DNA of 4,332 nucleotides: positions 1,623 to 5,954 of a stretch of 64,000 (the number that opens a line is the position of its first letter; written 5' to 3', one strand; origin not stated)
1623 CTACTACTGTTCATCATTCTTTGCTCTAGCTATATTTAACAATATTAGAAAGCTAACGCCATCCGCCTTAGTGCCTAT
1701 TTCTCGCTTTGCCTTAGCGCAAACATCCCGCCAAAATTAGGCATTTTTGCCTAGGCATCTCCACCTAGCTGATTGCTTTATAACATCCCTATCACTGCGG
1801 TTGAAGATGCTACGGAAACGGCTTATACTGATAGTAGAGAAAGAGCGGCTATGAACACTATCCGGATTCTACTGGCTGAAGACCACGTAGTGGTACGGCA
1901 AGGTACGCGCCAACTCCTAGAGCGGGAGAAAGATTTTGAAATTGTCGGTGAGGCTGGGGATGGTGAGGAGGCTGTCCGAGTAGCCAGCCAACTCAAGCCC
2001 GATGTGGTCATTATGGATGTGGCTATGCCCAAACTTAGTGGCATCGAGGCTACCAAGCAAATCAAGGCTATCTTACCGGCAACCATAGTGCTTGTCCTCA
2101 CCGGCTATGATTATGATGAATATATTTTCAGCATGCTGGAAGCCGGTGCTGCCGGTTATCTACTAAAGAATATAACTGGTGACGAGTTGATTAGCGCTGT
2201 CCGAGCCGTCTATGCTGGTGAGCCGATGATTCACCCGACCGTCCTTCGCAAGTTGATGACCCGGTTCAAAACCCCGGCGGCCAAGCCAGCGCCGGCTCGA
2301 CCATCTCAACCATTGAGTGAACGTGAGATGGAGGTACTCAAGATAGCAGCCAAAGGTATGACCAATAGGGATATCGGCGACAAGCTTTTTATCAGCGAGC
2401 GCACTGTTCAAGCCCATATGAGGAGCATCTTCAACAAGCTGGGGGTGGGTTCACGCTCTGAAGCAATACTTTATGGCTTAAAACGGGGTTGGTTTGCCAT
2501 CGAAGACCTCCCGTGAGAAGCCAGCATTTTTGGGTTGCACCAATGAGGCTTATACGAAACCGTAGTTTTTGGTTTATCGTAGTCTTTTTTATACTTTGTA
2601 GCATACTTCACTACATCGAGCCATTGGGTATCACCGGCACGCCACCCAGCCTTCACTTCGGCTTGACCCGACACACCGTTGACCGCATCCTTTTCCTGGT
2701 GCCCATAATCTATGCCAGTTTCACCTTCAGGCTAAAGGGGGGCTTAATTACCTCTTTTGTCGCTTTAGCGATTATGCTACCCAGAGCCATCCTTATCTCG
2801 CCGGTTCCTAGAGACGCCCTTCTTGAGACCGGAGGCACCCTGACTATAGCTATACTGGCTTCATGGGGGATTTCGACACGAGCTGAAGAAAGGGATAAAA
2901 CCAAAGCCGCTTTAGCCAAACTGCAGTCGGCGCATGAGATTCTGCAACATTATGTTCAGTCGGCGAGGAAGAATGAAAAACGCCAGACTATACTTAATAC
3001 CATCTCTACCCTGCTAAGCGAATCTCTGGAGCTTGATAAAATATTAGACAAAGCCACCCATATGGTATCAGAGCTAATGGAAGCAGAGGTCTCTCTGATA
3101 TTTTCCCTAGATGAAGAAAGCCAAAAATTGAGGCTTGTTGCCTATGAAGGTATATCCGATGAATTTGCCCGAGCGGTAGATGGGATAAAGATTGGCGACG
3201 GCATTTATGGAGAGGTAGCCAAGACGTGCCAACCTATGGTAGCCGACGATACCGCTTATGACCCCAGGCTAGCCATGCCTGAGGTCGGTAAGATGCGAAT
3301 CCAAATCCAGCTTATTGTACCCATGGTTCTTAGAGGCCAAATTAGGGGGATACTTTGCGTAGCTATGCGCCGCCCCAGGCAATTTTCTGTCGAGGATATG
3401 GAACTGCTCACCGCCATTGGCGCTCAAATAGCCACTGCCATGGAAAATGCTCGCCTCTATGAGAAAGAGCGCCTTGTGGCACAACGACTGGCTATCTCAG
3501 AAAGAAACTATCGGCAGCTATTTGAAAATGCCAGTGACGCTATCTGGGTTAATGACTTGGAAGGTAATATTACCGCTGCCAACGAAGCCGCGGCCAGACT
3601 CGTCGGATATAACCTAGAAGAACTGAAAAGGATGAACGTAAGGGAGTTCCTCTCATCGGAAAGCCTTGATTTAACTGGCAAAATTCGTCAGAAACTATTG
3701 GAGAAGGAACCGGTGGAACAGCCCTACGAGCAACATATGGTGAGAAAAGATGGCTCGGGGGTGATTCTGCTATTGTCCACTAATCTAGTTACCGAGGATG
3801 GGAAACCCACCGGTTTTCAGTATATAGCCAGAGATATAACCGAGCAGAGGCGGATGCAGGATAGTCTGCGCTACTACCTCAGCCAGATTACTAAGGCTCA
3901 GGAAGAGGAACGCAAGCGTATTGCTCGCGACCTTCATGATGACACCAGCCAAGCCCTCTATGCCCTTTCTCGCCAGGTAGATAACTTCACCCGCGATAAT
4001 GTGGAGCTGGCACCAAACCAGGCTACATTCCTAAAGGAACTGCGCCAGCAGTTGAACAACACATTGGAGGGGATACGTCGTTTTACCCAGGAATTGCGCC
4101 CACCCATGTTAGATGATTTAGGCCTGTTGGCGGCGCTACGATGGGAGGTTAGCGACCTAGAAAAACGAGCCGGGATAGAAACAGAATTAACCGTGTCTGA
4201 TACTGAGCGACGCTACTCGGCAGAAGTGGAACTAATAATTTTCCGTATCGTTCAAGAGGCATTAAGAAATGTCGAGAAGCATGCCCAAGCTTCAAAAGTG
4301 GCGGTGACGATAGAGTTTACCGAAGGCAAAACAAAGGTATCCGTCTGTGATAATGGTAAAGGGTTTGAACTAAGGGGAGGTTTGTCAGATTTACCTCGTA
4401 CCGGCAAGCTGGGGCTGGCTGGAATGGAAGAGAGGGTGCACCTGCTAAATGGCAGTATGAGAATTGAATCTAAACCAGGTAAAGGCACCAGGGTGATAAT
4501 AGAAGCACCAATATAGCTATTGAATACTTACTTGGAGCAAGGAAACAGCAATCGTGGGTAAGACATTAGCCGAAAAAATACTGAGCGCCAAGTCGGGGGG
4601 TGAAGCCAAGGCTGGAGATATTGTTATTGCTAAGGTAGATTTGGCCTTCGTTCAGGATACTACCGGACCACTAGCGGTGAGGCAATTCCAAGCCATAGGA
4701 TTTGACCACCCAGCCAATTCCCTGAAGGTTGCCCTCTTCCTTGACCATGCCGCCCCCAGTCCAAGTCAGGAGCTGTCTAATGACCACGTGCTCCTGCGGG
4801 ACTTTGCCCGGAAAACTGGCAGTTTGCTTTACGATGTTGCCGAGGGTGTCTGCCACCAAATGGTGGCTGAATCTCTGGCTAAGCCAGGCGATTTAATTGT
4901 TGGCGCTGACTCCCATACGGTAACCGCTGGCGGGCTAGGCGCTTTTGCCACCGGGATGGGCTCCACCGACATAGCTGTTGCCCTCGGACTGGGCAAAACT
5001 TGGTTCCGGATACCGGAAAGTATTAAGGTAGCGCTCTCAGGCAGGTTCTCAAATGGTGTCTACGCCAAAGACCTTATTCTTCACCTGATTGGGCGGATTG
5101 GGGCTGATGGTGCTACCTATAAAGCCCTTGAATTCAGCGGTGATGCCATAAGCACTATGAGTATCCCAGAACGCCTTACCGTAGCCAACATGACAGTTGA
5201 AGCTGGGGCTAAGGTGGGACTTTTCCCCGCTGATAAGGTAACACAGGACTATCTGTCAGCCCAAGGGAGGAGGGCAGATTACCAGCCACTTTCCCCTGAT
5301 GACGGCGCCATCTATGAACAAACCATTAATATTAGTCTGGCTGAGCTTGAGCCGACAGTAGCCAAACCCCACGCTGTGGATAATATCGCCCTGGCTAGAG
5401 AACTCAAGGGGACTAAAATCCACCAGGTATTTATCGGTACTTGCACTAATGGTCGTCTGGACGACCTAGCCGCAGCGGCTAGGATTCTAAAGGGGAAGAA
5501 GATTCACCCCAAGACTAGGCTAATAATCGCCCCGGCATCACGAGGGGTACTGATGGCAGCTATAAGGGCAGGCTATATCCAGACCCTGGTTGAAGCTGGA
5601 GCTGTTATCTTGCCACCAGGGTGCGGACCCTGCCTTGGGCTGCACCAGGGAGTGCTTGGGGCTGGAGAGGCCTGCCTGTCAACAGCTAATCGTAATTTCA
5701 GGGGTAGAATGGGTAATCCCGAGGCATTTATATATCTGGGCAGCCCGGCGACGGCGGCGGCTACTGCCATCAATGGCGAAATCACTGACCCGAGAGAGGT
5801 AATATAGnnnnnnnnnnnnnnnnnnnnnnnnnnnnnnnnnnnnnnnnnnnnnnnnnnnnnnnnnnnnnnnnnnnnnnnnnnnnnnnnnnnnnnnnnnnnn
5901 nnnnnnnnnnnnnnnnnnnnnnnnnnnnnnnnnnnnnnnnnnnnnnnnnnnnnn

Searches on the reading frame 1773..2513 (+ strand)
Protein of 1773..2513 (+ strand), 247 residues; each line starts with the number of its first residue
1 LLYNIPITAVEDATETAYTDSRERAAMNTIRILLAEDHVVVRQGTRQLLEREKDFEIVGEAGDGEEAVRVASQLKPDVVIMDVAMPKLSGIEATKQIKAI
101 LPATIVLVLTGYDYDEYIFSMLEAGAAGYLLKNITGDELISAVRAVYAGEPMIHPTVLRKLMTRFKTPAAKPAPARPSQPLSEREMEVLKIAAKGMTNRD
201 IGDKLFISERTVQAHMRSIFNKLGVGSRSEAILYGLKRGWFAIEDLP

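Call 31: search_protein_families(library=ncbifam, max_evalue=1e-8, proteins=[window:1773-2513:+])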
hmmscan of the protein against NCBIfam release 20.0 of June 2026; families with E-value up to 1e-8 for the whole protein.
window:1773-2513:+ (247 aa): 58 families (the best 25 are shown)
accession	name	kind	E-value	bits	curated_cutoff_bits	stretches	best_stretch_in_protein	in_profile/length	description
NF047785.1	respo_reg_MadR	equivalog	2.4e-48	164.3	300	1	30-239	1-207/209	MadR family response regulator transcription factor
NF052445.1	RespRegMctR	equivalog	3.6e-48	163.7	300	1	30-239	2-203/205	two-component system response regulator MctR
NF007935.0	PRK10651.1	equivalog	8.4e-44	149.3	250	1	28-234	5-209/216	two-component system response regulator NarL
NF007708.0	PRK10403.1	equivalog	8.5e-42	143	343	1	29-238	6-212/215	nitrate/nitrite response regulator protein NarP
NF007018.1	PRK09483.1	equivalog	1.7e-41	142.2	280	1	30-240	2-208/217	UvrY/SirA/GacA family response regulator transcription factor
NF011896.0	PRK15369.1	equivalog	7.2e-37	127.1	242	1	28-232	2-201/211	two component system response regulator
NF007685.0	PRK10360.1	equivalog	9.8e-30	103.8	258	1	30-230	2-187/196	response regulator transcription factor UhpA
NF007403.0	PRK09935.1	equivalog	1.1e-25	90.5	271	1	29-234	3-203/210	fimbria biosynthesis transcriptional regulator FimZ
NF007419.0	PRK09958.1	equivalog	8.5e-24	84.3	251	1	33-227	4-190/204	acid-sensing system DNA-binding response regulator EvgA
NF001965.0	PRK00742.1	subfamily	2.1e-22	79.8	293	1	28-136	2-111/357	chemotaxis-specific protein-glutamate methyltransferase CheB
NF041367.1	CheY_Halo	equivalog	2.3e-22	79.5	200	1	32-146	1-113/114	chemotaxis protein CheY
NF008098.0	PRK10840.1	equivalog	1.2e-19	70.6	235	1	27-227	1-197/216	response regulator transcription factor RcsB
NF009206.0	PRK12555.1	subfamily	1.5e-19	70.2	342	1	30-128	1-100/340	chemotaxis-specific protein-glutamate methyltransferase CheB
NF008677.0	PRK11697.1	equivalog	7.8e-19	68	246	1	30-145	2-114/238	two-component system response regulator BtsR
NF041830.1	RR_TF_ErdR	exception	1.4e-17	64.1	390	1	31-233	3-203/213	response regulator transcription factor ErdR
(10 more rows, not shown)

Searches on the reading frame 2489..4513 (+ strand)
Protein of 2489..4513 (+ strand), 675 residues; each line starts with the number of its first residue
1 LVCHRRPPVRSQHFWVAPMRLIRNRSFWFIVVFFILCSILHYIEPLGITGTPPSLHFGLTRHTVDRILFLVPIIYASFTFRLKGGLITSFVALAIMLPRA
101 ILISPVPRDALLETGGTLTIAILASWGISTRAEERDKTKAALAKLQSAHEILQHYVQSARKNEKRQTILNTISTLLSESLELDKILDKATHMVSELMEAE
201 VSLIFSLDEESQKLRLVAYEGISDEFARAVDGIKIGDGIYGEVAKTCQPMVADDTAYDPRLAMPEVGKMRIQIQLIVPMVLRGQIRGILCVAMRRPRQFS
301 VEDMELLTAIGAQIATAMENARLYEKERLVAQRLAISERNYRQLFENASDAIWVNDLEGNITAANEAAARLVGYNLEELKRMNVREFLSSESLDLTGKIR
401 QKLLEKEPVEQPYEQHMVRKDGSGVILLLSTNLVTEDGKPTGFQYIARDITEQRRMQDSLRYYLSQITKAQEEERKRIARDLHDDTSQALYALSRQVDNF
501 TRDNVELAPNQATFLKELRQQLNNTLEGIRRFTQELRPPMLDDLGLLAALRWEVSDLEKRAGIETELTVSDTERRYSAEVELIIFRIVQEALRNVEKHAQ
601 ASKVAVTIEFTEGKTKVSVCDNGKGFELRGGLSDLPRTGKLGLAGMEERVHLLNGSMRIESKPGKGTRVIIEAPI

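Call 31: search_protein_families(library=ncbifam, max_evalue=1e-8, proteins=[window:2489-4513:+])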
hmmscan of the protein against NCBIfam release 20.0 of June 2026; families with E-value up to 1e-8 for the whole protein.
window:2489-4513:+ (675 aa): 13 families
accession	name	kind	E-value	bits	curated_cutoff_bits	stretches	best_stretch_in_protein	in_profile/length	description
NF052443.1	SensHisKinMctS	equivalog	3.4e-48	164.1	700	1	452-674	227-447/457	two-component system sensor histidine kinase MctS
NF008649.0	PRK11644.1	equivalog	4.3e-32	111.5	408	1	465-674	294-495/499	signal transduction histidine-protein kinase/phosphatase UhpB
NF052531.1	Strep_LiaS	equivalog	3.6e-29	102.1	450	1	455-675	113-327/328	envelope stress sensor histidine kinase LiaS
NF007896.0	PRK10600.1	equivalog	1.5e-27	96.5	578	1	473-671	389-581/598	nitrate/nitrite two-component system sensor histidine kinase NarX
TIGR00229.1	sensory_box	domain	2.5e-26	92.3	22.9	1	337-458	3-124/126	PAS domain S-box protein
NF008184.0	PRK10935.1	equivalog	4.6e-26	91.6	553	1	473-672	362-556/565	nitrate/nitrite two-component system sensor histidine kinase NarQ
NF047786.1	his_kin_MadS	equivalog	7.4e-24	84.6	500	1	466-674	222-434/434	MadS family sensor histidine kinase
NF047322.1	HK_morpho_MacS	equivalog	4.2e-19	69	300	1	468-673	176-366/367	MacS family sensor histidine kinase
NF008283.0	PRK11061.1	equivalog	1.6e-14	53.2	583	1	176-325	12-161/748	phosphoenolpyruvate--protein phosphotransferase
NF047874.1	MASE3_PAS_HK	subfamily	1.2e-13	50.8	560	1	325-475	251-396/655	MASE3 domain-containing sensor histidine kinase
NF008468.0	PRK11360.1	equivalog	7.7e-13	47.7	646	1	331-461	260-388/616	two-component system sensor histidine kinase AtoS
NF053781.1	cdiGMPphdstlr2612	equivalog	8.4e-10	36.9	1600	0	158-328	266-438/1268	Tlr1612 family c-di-GMP phosphodiesterase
NF007298.0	PRK09776.1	equivalog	2.7e-09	35.5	1135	1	296-472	260-436/1111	diguanylate cyclase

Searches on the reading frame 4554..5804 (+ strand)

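Call 31: search_protein_families(library=ncbifam, max_evalue=1e-8, proteins=[window:4554-5804:+])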
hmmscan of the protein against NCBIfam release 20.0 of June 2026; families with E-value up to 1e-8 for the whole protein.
window:4554-5804:+ (417 aa): 19 families
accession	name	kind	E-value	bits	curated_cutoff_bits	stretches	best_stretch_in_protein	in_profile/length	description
NF001614.1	PRK00402.1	subfamily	5e-172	572.2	385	1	3-414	1-415/415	aconitase/3-isopropylmalate dehydratase large subunit family protein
TIGR02086.1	IPMI_arch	subfamily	1.1e-165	551.4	410.15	1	3-415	1-411/411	3-isopropylmalate dehydratase/homoaconitate hydratase family large subunit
TIGR01343.1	hacA_fam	subfamily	6.1e-164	545.5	385.7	1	4-414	1-412/412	homoaconitate hydratase family protein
TIGR02083.1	LEU2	equivalog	1.4e-138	462.4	610.65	1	4-416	2-419/419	3-isopropylmalate dehydratase large subunit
NF040615.1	HacA_Meth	equivalog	6.3e-132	440.2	550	1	4-412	2-417/419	homoaconitase large subunit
NF005558.0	PRK07229.1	equivalog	4.9e-120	402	612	1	1-416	1-415/647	aconitate hydratase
TIGR01342.1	acon_putative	hypoth_equivalog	2.1e-106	356.6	719.15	1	4-416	1-412/655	putative aconitate hydratase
NF009116.0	PRK12466.1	subfamily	5.5e-89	298.9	531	2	2-270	4-292/472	3-isopropylmalate dehydratase large subunit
NF004016.0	PRK05478.1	subfamily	5.4e-80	269.2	510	2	1-270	2-290/468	3-isopropylmalate dehydratase large subunit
TIGR00139.1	h_aconitase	equivalog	1.2e-77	261.9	529.9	2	5-237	4-243/709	homoaconitase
TIGR00170.1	leuC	equivalog_domain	7.2e-68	229.3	560.25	2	1-270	1-289/466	3-isopropylmalate dehydratase large subunit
TIGR01340.1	aconitase_mito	equivalog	9.3e-53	179.6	825.35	1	31-410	59-472/745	aconitate hydratase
NF006690.0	PRK09238.1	equivalog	1.1e-51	175.8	782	2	240-415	643-816/852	bifunctional aconitate hydratase 2/2-methylisocitrate dehydratase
NF008503.0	PRK11413.1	equivalog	2.2e-43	148.2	641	2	76-280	106-310/753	hydratase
TIGR00117.1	acnB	equivalog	7.5e-36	123.3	1287.2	2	245-415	647-814/844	bifunctional aconitate hydratase 2/2-methylisocitrate dehydratase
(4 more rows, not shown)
